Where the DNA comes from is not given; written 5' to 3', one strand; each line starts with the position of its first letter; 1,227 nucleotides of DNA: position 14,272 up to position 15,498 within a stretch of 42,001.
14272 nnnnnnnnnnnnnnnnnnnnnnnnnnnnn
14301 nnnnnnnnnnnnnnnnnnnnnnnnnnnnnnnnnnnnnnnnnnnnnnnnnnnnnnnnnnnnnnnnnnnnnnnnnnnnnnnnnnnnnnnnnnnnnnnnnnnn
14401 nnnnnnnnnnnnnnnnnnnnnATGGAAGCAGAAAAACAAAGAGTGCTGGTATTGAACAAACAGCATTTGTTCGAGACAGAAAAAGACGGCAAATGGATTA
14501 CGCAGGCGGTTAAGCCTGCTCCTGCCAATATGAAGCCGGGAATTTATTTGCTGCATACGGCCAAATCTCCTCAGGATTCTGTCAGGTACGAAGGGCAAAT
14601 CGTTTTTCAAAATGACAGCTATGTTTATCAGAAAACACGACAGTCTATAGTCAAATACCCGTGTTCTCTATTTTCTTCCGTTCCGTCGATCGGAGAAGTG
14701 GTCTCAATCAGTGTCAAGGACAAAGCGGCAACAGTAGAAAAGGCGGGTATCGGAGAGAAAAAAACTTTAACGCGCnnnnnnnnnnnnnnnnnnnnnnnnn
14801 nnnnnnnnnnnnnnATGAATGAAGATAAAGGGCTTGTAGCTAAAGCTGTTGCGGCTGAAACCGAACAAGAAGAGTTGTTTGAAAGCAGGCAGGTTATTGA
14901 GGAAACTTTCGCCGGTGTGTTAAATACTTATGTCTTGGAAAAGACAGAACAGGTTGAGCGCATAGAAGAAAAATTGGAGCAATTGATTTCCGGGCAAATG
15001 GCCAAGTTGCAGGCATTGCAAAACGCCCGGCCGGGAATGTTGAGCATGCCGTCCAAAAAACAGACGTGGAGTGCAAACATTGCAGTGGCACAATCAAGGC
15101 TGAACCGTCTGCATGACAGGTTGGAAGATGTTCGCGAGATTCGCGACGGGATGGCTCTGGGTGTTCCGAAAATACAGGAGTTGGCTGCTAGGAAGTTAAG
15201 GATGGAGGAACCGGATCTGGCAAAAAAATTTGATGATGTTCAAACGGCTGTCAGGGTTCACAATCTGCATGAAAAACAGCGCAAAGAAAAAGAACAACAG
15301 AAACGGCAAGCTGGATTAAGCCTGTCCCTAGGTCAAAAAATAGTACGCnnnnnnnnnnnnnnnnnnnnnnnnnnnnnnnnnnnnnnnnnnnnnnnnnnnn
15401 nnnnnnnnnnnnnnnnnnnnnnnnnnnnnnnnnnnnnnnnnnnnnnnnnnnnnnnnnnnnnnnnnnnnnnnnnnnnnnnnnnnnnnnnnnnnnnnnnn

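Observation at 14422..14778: A ~115-aa domain shared by both zeta toxins (C-terminal) and a stand-alone ORF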

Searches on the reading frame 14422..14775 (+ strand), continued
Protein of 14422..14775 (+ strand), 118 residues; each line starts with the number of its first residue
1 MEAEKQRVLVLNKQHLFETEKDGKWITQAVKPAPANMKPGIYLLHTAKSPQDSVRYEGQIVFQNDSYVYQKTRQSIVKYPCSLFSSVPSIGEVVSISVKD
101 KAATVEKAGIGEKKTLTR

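Call 74: search_protein_families(library=ncbifam, proteins=[L009:6741-8156:+, L009:6462-6737:+, L009:4935-6029:+], max_evalue=0.001)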
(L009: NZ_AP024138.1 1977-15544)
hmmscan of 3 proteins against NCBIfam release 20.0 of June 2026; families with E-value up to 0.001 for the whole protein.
L009:6741-8156:+ (472 aa): 2 families
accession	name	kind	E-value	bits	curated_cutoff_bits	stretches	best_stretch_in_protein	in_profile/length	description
NF042916.1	IncP_KfrC_dom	domain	4.2e-53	179.7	99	1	306-452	6-151/152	IncP plasmid survival protein KfrC family protein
NF041574.1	antitoxPezT_Strep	equivalog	1.7e-27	96.2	470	1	12-227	8-219/251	type II toxin-antitoxin system toxin PezT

L009:6462-6737:+ (92 aa): 0 families

L009:4935-6029:+ (365 aa): 6 families
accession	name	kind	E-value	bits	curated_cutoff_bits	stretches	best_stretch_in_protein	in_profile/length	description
NF002572.0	PRK02224.1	equivalog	3.2e-07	29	1087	1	93-352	221-486/888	DNA double-strand break repair ATPase Rad50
TIGR02168.1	SMC_prok_B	equivalog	3.5e-07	28.4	567.35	1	89-273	770-954/1181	chromosome segregation protein SMC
TIGR04523.1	Mplasa_alph_rch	subfamily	4.6e-07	28.2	270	2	92-271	443-624/745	helix-rich protein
TIGR02169.1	SMC_prok_A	equivalog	4.1e-06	24.8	729.4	1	89-337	256-501/1165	chromosome segregation protein SMC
NF038350.1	taxis_HmpF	equivalog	4.2e-06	25.4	200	0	195-351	104-256/553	pilus motility taxis protein HmpF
NF041035.1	Rad50_Halo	equivalog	1.4e-05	23.7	1000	1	104-325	232-452/883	DNA double-strand break repair ATPase Rad50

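Call 75: search_protein_families(library=pfam, proteins=[L009:6741-8156:+, L009:6462-6737:+, L009:4935-6029:+], max_evalue=0.001)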
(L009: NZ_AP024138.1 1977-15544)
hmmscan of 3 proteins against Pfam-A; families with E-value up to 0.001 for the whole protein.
L009:6741-8156:+ (472 aa): 3 families
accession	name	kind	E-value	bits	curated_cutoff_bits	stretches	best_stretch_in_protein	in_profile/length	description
PF06414.18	Zeta_toxin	-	9.9e-48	162.7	22.3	1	35-223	12-198/199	Zeta toxin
PF13238.12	AAA_18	-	0.00081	20.3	29.4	0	42-129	1-83/128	AAA domain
PF13671.12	AAA_33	-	0.00084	20.1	27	0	42-186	2-133/143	AAA domain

L009:6462-6737:+ (92 aa): 0 families

L009:4935-6029:+ (365 aa): 2 families
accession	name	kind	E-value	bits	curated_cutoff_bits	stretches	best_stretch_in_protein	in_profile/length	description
PF11740.13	KfrA_N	-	8.3e-12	46.2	26.1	1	9-126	2-113/113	Plasmid replication region DNA-binding N-term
PF17045.10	CEP63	-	0.00033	21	33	0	312-351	41-80/263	Centrosomal protein of 63 kDa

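Call 78: find_encoding_contigs(protein=P0052, flank=7000, max_places=3)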
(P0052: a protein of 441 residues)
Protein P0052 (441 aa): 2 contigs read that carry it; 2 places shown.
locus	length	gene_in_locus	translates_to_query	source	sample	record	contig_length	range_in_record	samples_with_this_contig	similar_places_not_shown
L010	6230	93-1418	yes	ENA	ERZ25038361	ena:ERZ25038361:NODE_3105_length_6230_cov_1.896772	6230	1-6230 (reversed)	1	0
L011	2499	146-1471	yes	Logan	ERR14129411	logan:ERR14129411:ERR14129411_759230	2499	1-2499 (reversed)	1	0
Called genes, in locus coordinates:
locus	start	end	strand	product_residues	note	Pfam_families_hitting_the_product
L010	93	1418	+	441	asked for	PF06414:Zeta_toxin, PF13671:AAA_33 (weak), PF18790:KfrB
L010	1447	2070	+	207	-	-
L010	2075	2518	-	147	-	PF11657:Activator-TraM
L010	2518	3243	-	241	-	PF01656:CbiA (weak)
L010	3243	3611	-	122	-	PF17273:DUF5338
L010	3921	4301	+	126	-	PF21983:NikA-like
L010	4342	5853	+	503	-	-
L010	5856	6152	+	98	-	-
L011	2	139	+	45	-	?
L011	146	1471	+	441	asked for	PF06414:Zeta_toxin, PF13671:AAA_33 (weak), PF18790:KfrB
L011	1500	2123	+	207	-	-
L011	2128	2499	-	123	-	?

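Call 79: find_encoding_contigs(protein=P0146, flank=7000, max_places=2)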
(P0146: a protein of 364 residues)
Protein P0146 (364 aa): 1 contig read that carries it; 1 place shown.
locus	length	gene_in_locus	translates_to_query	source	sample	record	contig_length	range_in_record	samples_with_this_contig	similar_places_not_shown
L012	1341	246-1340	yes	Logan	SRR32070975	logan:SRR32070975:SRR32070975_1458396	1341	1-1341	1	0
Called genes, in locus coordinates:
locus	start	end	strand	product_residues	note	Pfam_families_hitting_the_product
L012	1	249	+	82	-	?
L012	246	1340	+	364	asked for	PF08843:AbiEii, PF18790:KfrB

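Call 80: find_encoding_contigs(protein=P0017, flank=7000, max_places=2)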
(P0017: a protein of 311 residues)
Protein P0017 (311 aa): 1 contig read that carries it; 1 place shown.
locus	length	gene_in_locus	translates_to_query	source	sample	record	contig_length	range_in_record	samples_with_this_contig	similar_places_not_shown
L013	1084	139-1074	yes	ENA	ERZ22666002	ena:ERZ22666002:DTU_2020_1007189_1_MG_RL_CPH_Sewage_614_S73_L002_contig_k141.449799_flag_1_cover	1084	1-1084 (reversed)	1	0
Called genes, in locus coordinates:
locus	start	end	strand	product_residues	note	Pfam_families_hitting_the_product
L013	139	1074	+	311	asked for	PF08843:AbiEii, PF18790:KfrB (weak)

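Call 81: find_encoding_contigs(protein=P0135, flank=7000, max_places=2)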
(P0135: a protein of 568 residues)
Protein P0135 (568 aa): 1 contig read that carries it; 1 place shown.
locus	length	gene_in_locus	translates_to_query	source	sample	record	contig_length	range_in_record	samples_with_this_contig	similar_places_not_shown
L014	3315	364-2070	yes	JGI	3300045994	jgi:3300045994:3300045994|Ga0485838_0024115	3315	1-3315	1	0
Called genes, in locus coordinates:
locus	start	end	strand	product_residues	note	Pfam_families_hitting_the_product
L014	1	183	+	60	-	?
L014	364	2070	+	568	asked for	PF18821:LPD7, PF18790:KfrB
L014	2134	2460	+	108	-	PF18790:KfrB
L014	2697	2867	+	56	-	-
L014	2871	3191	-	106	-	PF05016:ParE_toxin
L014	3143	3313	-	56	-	?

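Call 82: find_encoding_contigs(protein=P0022, flank=7000, max_places=2)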
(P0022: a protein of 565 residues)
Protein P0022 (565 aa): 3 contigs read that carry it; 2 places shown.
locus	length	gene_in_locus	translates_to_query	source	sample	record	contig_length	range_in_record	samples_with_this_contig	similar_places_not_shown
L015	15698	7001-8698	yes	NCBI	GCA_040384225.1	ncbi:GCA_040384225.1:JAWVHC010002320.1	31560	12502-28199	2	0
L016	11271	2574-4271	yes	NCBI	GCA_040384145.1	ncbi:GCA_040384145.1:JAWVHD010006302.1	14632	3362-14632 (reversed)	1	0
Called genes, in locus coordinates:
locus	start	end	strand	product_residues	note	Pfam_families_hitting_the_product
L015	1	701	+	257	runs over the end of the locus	PF05857:TraX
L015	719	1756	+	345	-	PF18790:KfrB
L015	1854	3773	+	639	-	PF02534:T4SS-DNA_transf, PF10412:TrwB_AAD_bind, PF12696:TraG-D_C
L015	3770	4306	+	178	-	PF10502:Peptidase_S26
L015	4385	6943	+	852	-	PF08401:ArdcN, PF18818:MPTase-PolyVal, PF18974:DUF5710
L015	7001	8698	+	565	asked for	PF18790:KfrB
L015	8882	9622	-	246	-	PF00106:adh_short, PF08659:KR, PF13561:adh_short_C2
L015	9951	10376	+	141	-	PF11697:DUF3293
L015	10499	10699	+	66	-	PF02773:S-AdoMet_synt_C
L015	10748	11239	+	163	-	PF10722:YbjN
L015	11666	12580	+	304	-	PF03747:ADP_ribosyl_GH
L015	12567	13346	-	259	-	PF00378:ECH_1, PF16113:ECH_2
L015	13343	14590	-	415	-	PF02515:CoA_transf_3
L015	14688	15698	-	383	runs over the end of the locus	PF02771:Acyl-CoA_dh_N, PF02770:Acyl-CoA_dh_M, PF00441:Acyl-CoA_dh_1, PF08028:Acyl-CoA_dh_2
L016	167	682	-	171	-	-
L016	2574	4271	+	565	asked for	PF18790:KfrB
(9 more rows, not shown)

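Call 83: find_encoding_contigs(protein=P0071, flank=7000, max_places=2)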
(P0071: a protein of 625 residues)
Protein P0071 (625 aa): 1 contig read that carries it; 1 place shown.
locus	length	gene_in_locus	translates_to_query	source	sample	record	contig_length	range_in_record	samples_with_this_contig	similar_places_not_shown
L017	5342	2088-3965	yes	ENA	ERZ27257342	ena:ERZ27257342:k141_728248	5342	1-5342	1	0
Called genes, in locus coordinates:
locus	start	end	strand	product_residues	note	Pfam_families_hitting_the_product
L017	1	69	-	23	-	?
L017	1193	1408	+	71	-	-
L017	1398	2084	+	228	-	-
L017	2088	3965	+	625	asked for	PF18790:KfrB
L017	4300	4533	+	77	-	-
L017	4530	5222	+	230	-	-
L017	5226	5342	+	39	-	?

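Call 84: find_encoding_contigs(protein=P0037, flank=7000, max_places=2)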
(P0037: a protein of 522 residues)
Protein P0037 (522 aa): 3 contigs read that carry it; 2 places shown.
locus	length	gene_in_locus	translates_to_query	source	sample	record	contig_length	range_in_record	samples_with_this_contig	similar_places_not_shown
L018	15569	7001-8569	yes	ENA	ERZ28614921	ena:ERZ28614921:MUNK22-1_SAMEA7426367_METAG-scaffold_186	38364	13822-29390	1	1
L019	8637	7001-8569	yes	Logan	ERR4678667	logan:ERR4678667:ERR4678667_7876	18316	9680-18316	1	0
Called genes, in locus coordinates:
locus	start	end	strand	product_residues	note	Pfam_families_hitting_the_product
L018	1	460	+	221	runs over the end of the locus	-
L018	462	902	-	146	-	PF11657:Activator-TraM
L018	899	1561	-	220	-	-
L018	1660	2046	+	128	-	PF02534:T4SS-DNA_transf, PF12696:TraG-D_C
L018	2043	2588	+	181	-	PF10502:Peptidase_S26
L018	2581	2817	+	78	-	PF27712:TraD_b_g-type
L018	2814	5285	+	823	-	PF08401:ArdcN, PF18818:MPTase-PolyVal, PF18974:DUF5710, PF13362:Toprim_3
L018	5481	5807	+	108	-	-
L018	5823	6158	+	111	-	-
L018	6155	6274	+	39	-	-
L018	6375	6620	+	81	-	-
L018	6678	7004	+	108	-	PF11903:ParD_like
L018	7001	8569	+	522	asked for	PF06414:Zeta_toxin, PF13671:AAA_33, PF18790:KfrB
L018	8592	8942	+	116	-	PF24720:DUF7673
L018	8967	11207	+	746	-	PF12482:DUF3701, PF00589:Phage_integrase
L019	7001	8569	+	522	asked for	PF06414:Zeta_toxin, PF13671:AAA_33, PF18790:KfrB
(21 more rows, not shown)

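Call 95: search_protein_families(library=ncbifam, proteins=[P0022, P0071, P0089, P0124, P0145, L015:719-1753:+, P0135], max_evalue=0.01)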
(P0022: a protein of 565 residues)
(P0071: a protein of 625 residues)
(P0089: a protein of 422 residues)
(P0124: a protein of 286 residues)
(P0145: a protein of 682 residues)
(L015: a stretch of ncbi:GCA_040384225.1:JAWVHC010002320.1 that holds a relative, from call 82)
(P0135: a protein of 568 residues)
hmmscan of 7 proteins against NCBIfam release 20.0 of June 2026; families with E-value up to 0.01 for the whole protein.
P0022 (565 aa): 0 families

P0071 (625 aa): 0 families

P0089 (422 aa): 1 family
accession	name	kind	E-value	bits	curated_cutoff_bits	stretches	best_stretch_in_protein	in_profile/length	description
TIGR00521.1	coaBC_dfp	equivalog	0.0011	18.1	219.7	1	55-100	6-51/392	bifunctional phosphopantothenoylcysteine decarboxylase/phosphopantothenate--cysteine ligase CoaBC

P0124 (286 aa): 0 families

P0145 (682 aa): 0 families

L015:719-1753:+ (345 aa): 0 families

P0135 (568 aa): 0 families

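Call 99: get_annotated_region(hit=H99, flank=9000)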
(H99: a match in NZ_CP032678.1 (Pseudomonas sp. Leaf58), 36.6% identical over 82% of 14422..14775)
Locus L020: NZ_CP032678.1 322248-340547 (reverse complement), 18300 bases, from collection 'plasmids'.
description: Pseudomonas sp. Leaf58 plasmid pBASL58, complete sequence
organism: Pseudomonas sp. Leaf58 (NCBI taxid 1736226)
taxonomy: Bacteria; Pseudomonadota; Gammaproteobacteria; Pseudomonadales; Pseudomonadaceae; Pseudomonas; Pseudomonas sp. Leaf58
host: -; source: Arabidopsis,whole organism,phyllosphere; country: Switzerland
typing (MOB-suite, as given by PLSDB): non-mobilizable; mating-pair formation MPF_I
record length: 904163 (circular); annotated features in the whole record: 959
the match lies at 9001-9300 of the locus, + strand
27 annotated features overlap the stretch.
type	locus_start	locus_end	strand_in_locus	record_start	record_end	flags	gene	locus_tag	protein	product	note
CDS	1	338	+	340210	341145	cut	-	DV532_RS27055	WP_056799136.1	hypothetical protein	-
CDS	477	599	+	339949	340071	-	-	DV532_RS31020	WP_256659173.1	hypothetical protein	-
CDS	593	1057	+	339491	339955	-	-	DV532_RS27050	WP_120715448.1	hypothetical protein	-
CDS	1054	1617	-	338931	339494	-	-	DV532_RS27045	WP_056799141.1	hypothetical protein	-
CDS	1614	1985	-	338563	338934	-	-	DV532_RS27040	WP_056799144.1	ProQ/FINO family protein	-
CDS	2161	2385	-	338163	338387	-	-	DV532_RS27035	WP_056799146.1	hypothetical protein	-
CDS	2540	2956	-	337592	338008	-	tnpA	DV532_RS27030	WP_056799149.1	IS200/IS605 family transposase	-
CDS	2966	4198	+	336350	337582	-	-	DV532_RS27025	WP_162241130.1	RNA-guided endonuclease TnpB family protein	-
CDS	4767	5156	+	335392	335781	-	-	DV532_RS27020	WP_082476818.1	DUF4031 domain-containing protein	-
CDS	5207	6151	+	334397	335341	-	-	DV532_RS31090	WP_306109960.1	hypothetical protein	-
CDS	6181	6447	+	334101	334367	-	-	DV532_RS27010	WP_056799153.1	hypothetical protein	-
CDS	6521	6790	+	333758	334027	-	-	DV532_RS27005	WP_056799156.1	hypothetical protein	-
CDS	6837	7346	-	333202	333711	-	-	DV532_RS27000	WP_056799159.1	hypothetical protein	-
CDS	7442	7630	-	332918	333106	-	-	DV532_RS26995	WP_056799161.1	hypothetical protein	-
CDS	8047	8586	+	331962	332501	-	-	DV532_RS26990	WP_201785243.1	molybdopterin-dependent oxidoreductase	-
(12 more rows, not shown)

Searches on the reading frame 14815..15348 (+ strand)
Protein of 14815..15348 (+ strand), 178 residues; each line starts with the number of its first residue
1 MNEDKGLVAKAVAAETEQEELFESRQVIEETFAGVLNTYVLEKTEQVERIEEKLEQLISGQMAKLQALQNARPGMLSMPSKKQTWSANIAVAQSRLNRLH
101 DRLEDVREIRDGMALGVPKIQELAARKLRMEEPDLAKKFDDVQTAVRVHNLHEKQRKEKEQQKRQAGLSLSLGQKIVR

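Call 6: search_protein_families(library=pfam, proteins=[window:14815-15348:+], max_evalue=0.1)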
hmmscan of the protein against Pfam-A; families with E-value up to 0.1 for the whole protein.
window:14815-15348:+ (178 aa): 1 family
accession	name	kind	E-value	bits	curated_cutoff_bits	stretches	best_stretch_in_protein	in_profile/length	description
PF13870.11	CCDC113_CCDC96_CC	-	0.037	14.2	31.6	1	44-163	55-169/177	CCDC113/CCDC96, coiled-coil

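Call 28: search_protein_families(library=ncbifam, proteins=[window:14815-15348:+], max_evalue=0.01)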
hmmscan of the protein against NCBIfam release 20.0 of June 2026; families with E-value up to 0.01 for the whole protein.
window:14815-15348:+ (178 aa): 1 family
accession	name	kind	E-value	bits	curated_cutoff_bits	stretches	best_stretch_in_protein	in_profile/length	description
NF042916.1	IncP_KfrC_dom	domain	5.9e-50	169.5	99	1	6-156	2-151/152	IncP plasmid survival protein KfrC family protein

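Call 59: search_dna_similar(query=window:14815-15348:+, collection=plasmids, mode=protein, max_rows=40, max_evalue=0.00001, rows=spread)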
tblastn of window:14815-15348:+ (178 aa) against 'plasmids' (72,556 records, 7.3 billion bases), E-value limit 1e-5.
Records with a match: 388; places in all: 391; records where one place covers at least 80% of the query: 163.
Best place of each record, by identity: >=99% 32; <60% 356.
By first word of the organism name: Escherichia 79; uncultured 78; Neisseria 32; Xylella 22; Pseudomonas 19; Klebsiella 19; Xanthomonas 12; Salmonella 10; Enterobacter 9; Sphingobium 8; and 45 more.
By predicted mobility (MOB-suite, as given by PLSDB): conjugative 348; mobilizable 26; non-mobilizable 14.
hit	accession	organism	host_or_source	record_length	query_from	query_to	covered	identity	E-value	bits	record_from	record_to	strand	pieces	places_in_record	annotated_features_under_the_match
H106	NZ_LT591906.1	Neisseria gonorrhoeae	-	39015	1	178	100%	100.0%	2e-102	329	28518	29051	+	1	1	IncP plasmid survival protein KfrC family protein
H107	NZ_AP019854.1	Neisseria gonorrhoeae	-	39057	1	178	100%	100.0%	2e-102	329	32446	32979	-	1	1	IncP plasmid survival protein KfrC family protein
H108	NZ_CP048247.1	Neisseria gonorrhoeae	Homo sapiens,urethra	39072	1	178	100%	100.0%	2e-102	329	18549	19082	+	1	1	IncP plasmid survival protein KfrC family protein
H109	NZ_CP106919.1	Neisseria gonorrhoeae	Homo sapiens,urethal swab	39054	1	178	100%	99.4%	4e-102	328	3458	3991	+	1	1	IncP plasmid survival protein KfrC family protein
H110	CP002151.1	uncultured bacterium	-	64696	2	149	83%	48.6%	6e-26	110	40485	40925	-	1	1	kfrC: KfrC protein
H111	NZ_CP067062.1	Klebsiella pneumoniae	Homo sapiens,sputum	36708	3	151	84%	47.7%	5e-26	110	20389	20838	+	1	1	kfrC: IncP plasmid survival protein KfrC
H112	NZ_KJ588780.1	Achromobacter xylosoxidans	Homo sapiens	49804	3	151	84%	47.7%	5e-26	110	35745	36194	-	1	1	kfrC: IncP plasmid survival protein KfrC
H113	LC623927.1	uncultured bacterium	-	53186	3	151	84%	47.7%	5e-26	110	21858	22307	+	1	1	kfrC: KfrC protein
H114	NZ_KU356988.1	Variovorax paradoxus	-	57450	3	151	84%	47.7%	5e-26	110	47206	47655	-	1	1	kfrC: IncP plasmid survival protein KfrC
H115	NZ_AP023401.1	Aeromonas hydrophila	-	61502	3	151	84%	47.7%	5e-26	110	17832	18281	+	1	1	kfrC: IncP plasmid survival protein KfrC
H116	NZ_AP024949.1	Aeromonas caviae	-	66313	3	151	84%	47.7%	5e-26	110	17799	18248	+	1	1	kfrC: IncP plasmid survival protein KfrC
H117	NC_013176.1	Pseudomonas putida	-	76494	3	151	84%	47.7%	5e-26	110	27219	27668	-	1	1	kfrC: IncP plasmid survival protein KfrC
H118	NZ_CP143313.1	Pseudomonas sp. JS3066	cell culture,soil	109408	3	151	84%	47.7%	5e-26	110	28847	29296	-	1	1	kfrC: IncP plasmid survival protein KfrC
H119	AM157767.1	uncultured bacterium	-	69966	3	149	83%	47.6%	3e-26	110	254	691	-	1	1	kfrC: KfrC protein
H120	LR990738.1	Xanthomonas hydrangeae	Hydrangea arborescens,leaf spots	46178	7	149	80%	47.6%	7e-29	118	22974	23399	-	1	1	hypothetical protein (x2)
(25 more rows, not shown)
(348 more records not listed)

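Call 77: find_homologous_proteins(query=A5, max_evalue=0.00001)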
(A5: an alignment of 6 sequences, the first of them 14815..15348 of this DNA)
Query A5 (6 sequences) (178 aa, profile of the alignment): 218 proteins with E <= 0.00001 among 8000 candidates; the best 120 are listed.
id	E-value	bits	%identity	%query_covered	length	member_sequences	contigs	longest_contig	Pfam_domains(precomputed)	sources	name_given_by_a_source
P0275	5.6e-72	260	44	75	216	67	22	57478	-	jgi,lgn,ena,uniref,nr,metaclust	uniref:KfrC stable inheritance protein n=2 Tax=Bacteria TaxID=2 RepID=D4N5L1_9BACT|nr:KfrC stable in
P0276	5.9e-72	260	43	94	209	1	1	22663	-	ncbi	ncbi:MAG: IncP plasmid survival protein KfrC family protein [Burkholderia sp.]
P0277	3.6e-71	257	43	82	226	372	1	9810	-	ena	-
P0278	2.5e-70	254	41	94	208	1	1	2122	-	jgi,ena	jgi:hypothetical protein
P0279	3.1e-70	254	42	82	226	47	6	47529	-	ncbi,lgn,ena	-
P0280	3.8e-70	254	40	94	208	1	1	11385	-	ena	-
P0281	3.9e-70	254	40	94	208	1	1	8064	-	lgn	-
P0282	4.4e-70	254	40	94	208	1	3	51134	-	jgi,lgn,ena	jgi:BarA-like signal transduction histidine kinase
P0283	6.5e-70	253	40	94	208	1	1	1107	-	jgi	jgi:BarA-like signal transduction histidine kinase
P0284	1.1e-69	252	43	90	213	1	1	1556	-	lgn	-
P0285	1.2e-69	252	42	90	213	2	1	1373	-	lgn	-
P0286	1.5e-69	252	38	94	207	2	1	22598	-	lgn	-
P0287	3.0e-69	251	43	90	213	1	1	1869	-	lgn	-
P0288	3.1e-69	251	43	90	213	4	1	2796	-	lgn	-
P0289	4.4e-69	250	41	94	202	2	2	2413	-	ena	-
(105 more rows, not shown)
